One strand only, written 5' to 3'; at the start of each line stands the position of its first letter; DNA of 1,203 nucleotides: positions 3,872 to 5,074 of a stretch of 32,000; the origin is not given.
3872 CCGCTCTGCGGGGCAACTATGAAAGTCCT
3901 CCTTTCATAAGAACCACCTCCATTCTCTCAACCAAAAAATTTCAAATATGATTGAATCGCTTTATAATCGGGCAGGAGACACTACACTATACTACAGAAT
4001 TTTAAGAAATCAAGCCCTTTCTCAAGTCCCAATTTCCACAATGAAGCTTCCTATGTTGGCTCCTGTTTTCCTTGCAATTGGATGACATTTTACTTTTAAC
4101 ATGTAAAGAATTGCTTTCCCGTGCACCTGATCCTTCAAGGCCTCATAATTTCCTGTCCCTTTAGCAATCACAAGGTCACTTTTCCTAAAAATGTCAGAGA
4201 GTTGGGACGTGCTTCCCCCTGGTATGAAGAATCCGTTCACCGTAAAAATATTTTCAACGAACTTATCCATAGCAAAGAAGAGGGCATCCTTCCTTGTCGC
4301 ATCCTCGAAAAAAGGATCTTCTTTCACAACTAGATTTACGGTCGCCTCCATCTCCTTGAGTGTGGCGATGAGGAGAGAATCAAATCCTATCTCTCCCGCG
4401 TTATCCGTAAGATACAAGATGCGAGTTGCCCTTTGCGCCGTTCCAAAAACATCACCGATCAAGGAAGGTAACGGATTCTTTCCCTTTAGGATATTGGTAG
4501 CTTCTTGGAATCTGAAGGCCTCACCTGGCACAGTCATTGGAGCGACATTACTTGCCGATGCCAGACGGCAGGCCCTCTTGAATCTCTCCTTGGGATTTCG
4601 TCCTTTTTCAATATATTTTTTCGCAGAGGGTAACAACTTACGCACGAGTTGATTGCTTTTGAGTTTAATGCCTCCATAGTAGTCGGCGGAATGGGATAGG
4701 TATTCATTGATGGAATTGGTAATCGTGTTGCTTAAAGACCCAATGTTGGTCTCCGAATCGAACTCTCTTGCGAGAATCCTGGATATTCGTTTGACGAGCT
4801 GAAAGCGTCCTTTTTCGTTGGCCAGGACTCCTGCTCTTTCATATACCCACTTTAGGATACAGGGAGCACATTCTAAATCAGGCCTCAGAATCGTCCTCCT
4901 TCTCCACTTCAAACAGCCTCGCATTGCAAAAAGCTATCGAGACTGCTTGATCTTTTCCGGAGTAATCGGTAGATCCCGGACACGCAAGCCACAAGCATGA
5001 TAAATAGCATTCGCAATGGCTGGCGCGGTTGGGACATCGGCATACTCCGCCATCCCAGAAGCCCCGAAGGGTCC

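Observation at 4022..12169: CtmAB-like flavoprotein pair + SDR + Mop-type aldehyde oxidoreductase: a candidate O2-independent methyl-to-carboxyl oxidation module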

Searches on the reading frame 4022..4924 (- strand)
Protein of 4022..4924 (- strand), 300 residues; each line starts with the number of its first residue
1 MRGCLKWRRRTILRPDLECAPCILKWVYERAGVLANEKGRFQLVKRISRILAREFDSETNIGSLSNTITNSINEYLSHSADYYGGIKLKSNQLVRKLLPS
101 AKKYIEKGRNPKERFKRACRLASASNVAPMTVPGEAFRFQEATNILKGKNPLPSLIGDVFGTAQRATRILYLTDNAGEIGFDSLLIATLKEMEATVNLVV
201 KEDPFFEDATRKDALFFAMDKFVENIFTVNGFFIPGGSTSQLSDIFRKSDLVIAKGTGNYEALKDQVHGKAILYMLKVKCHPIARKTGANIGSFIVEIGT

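Call 3: search_protein_families(library=pfam, proteins=[window:4022-4924:-])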
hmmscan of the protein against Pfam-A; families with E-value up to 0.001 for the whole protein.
window:4022-4924:- (300 aa): 1 family
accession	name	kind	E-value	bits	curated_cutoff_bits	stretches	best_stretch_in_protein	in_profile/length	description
PF01937.24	ARMT1-like_dom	-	1.7e-44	152.8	25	1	18-292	4-308/311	Damage-control phosphatase ARMT1-like domain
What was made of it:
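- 4022..4924 (-): DUF89/ARMT1-like metal-dependent phosphatase, proposed to remove the aryl phosphate at the end of the route. PF01937, E 1.7e-44 (call 3).
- Checked: The DUF89/ARMT1-like phosphatase is 4022-4924 (call 3).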

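Call 6: search_protein_families(library=ncbifam, proteins=[window:4022-4924:-], max_evalue=0.001)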
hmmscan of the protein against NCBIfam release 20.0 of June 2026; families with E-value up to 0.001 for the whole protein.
window:4022-4924:- (300 aa): 2 families
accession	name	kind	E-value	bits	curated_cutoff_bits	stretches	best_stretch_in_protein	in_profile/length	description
NF041594.1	dam_ctlPhtase_Archglob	equivalog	1.2e-34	120.1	500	1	18-296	6-284/287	damage-control phosphatase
NF040824.1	damage_ctl_Phtase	equivalog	2.1e-30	106.2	440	1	18-295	6-280/282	damage-control phosphatase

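Call 58: search_solved_structures(query=window:4022-4924:-, max_evalue=0.001)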
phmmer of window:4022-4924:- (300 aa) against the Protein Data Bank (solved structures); distinct sequences matched with E-value up to 0.001: 2.
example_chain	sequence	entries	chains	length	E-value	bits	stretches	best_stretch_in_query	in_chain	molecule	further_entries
2ffj_A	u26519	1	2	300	5.1e-32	114.7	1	19-297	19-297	conserved hypothetical protein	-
2g8l_A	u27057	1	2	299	4.5e-23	85.3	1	41-292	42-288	287aa long hypothetical protein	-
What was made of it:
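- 4022..4924 (-): Related to the solved DUF89 proteins 2ffj and 2g8l (call 58).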

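Call 83: find_encoding_contigs(protein=window:4022-4924:-, flank=10000, max_places=1)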
Protein window:4022-4924:- (300 aa): 1 contig read that carries it; 1 place shown.
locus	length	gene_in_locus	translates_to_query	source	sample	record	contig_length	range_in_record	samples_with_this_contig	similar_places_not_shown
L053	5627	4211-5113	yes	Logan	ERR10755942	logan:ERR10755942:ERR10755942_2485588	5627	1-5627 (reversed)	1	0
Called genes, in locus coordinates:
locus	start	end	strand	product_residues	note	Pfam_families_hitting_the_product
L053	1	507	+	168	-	?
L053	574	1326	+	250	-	PF00106:adh_short, PF08659:KR, PF23441:SDR (weak), PF13561:adh_short_C2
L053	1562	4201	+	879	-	PF00111:Fer2 (weak), PF01799:Fer2_2, PF01315:Ald_Xan_dh_C, PF02738:MoCoBD_1, PF20256:MoCoBD_2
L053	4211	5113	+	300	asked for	PF01937:ARMT1-like_dom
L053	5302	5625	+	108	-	?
